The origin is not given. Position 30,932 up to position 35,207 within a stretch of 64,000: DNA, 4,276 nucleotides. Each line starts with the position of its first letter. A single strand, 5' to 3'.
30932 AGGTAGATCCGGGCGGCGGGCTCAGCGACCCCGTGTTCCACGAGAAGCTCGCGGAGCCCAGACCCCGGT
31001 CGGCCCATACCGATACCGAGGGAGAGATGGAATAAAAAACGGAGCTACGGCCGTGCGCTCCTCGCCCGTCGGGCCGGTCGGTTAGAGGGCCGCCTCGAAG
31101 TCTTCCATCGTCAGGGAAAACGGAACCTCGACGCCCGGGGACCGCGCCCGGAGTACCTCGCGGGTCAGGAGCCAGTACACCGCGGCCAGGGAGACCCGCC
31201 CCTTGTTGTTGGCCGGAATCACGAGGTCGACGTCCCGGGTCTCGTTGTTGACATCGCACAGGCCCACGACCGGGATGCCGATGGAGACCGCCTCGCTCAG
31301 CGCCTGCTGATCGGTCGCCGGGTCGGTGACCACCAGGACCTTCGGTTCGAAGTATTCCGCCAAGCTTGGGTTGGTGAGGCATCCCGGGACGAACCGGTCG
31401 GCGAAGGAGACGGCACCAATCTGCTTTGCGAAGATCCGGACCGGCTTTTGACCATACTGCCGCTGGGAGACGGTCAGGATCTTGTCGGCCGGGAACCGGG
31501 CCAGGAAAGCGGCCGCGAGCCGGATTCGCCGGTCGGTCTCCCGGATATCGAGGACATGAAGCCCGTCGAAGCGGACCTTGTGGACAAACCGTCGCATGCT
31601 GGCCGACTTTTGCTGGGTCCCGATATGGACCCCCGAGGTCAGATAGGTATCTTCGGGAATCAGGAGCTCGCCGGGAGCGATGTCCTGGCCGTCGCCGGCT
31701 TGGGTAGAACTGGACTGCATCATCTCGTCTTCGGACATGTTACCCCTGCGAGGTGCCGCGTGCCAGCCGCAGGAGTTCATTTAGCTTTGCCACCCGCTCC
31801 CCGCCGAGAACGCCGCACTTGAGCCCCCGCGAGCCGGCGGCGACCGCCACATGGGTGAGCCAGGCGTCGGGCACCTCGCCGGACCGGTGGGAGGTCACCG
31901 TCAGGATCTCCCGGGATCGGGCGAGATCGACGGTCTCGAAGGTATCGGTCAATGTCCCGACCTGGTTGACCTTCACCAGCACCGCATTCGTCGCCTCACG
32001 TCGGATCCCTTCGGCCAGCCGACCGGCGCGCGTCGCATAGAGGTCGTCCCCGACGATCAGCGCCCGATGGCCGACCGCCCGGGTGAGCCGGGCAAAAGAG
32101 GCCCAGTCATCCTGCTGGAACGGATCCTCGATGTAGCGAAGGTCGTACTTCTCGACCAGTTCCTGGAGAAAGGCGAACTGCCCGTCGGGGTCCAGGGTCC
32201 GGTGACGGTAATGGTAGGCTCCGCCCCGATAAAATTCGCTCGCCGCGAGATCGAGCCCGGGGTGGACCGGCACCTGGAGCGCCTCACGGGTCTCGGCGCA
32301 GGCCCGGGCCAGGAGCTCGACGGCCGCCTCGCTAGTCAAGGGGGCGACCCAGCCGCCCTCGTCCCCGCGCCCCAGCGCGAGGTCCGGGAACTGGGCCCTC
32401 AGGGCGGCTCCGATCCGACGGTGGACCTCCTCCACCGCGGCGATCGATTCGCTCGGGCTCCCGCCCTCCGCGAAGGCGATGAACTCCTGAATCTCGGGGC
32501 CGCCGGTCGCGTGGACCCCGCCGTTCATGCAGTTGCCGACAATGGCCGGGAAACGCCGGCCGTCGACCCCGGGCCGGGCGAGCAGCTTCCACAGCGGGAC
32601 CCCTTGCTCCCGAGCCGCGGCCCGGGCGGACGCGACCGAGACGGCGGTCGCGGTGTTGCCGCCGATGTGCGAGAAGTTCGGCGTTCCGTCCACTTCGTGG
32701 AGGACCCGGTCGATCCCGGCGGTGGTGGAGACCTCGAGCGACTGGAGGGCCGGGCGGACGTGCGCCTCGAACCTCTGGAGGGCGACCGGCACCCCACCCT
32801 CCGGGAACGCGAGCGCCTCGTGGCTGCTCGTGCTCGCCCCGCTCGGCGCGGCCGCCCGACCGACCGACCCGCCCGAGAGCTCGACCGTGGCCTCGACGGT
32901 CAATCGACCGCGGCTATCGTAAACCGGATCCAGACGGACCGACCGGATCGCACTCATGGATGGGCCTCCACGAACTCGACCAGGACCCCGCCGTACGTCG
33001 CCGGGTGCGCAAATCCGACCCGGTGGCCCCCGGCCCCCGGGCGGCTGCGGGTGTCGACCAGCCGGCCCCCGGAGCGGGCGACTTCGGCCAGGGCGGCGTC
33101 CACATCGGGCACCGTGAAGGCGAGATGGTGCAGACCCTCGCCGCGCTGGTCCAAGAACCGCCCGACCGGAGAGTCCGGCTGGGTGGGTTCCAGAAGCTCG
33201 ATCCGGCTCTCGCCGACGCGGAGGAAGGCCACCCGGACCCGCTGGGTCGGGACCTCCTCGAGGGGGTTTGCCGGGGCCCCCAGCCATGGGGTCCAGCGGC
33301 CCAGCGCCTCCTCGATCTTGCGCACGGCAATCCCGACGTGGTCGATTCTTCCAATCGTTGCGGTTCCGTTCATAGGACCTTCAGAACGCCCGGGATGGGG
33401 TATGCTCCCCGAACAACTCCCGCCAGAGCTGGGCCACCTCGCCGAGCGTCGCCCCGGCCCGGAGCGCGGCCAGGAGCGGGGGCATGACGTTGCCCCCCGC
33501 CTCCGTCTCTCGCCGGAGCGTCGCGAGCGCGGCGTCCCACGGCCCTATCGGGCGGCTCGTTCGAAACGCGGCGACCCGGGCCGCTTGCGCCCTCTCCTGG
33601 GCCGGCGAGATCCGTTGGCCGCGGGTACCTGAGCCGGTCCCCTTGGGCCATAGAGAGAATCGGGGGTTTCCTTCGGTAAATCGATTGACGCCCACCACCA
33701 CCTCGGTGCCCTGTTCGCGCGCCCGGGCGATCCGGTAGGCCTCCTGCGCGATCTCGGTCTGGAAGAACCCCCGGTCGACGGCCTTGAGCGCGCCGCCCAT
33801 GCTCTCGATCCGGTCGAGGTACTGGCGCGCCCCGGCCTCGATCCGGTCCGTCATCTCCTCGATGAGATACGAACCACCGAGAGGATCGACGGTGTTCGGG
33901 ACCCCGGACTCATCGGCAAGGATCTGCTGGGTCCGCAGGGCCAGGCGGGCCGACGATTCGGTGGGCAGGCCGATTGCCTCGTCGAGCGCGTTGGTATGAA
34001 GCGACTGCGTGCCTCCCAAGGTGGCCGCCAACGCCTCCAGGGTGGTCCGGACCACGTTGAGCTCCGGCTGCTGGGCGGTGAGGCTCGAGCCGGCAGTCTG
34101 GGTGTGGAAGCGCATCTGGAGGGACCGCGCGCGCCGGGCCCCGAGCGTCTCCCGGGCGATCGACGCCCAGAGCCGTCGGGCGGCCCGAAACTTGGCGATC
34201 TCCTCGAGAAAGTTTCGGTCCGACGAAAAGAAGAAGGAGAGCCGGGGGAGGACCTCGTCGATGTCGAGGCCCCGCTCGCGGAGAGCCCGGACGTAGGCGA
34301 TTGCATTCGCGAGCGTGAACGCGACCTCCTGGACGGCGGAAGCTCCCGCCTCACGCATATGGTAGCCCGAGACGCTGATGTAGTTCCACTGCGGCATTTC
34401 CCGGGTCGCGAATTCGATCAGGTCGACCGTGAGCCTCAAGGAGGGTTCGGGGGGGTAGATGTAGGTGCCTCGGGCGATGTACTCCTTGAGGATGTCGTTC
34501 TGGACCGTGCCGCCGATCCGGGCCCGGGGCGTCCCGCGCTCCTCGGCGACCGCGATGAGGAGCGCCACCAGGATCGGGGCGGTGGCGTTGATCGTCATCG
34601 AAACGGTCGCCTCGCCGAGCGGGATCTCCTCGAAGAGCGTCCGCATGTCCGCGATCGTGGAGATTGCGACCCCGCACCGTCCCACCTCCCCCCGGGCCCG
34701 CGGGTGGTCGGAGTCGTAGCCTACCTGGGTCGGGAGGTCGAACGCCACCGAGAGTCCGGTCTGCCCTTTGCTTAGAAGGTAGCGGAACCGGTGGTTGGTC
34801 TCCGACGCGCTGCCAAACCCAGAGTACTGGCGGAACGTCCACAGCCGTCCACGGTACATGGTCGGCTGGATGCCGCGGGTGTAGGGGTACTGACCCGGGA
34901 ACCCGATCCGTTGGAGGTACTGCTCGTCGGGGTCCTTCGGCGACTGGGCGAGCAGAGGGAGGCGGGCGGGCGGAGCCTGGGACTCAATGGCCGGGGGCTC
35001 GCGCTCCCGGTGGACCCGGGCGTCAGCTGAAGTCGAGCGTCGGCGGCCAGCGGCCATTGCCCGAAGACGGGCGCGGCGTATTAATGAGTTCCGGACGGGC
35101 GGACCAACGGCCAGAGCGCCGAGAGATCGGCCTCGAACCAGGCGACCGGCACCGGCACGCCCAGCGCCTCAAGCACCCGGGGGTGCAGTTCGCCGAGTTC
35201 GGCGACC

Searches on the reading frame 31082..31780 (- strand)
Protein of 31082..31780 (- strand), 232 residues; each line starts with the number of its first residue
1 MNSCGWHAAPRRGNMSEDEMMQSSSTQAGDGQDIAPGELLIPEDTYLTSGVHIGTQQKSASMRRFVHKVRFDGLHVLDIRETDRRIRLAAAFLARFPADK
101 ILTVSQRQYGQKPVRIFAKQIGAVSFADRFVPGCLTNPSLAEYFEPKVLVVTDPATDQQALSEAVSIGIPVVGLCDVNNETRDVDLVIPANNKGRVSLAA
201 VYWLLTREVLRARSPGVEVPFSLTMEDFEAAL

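Call 65: search_protein_families(library=pfam, proteins=[window:31082-31780:-], max_evalue=0.001)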
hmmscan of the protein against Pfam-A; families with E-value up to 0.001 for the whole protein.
window:31082-31780:- (232 aa): 1 family
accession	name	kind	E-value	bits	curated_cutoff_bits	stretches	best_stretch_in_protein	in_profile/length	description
PF00318.25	Ribosomal_S2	-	3.3e-24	85.8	26.1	2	145-208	149-212/216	Ribosomal protein S2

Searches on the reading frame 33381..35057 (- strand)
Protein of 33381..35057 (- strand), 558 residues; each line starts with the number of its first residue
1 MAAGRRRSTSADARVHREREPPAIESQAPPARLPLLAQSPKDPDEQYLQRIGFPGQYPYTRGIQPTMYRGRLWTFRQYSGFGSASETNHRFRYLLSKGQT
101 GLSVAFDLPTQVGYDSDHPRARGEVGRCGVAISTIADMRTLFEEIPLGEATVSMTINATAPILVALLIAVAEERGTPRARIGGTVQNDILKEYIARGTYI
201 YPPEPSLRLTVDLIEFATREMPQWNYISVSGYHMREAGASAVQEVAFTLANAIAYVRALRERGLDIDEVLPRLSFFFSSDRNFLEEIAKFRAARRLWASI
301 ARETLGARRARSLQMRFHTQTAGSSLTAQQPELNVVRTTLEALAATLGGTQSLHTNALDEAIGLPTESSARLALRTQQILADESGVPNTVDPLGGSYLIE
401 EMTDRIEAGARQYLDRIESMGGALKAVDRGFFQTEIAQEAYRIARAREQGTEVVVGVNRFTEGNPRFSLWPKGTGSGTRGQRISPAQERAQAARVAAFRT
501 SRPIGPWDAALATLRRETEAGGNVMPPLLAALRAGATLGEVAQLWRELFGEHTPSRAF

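Call 65: search_protein_families(library=pfam, proteins=[window:33381-35057:-], max_evalue=0.001)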
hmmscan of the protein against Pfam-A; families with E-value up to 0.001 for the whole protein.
window:33381-35057:- (558 aa): 1 family
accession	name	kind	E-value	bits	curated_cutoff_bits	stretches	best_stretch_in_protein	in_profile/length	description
PF01642.28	MM_CoA_mutase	-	3.8e-206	686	22.1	1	50-550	24-512/512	Methylmalonyl-CoA mutase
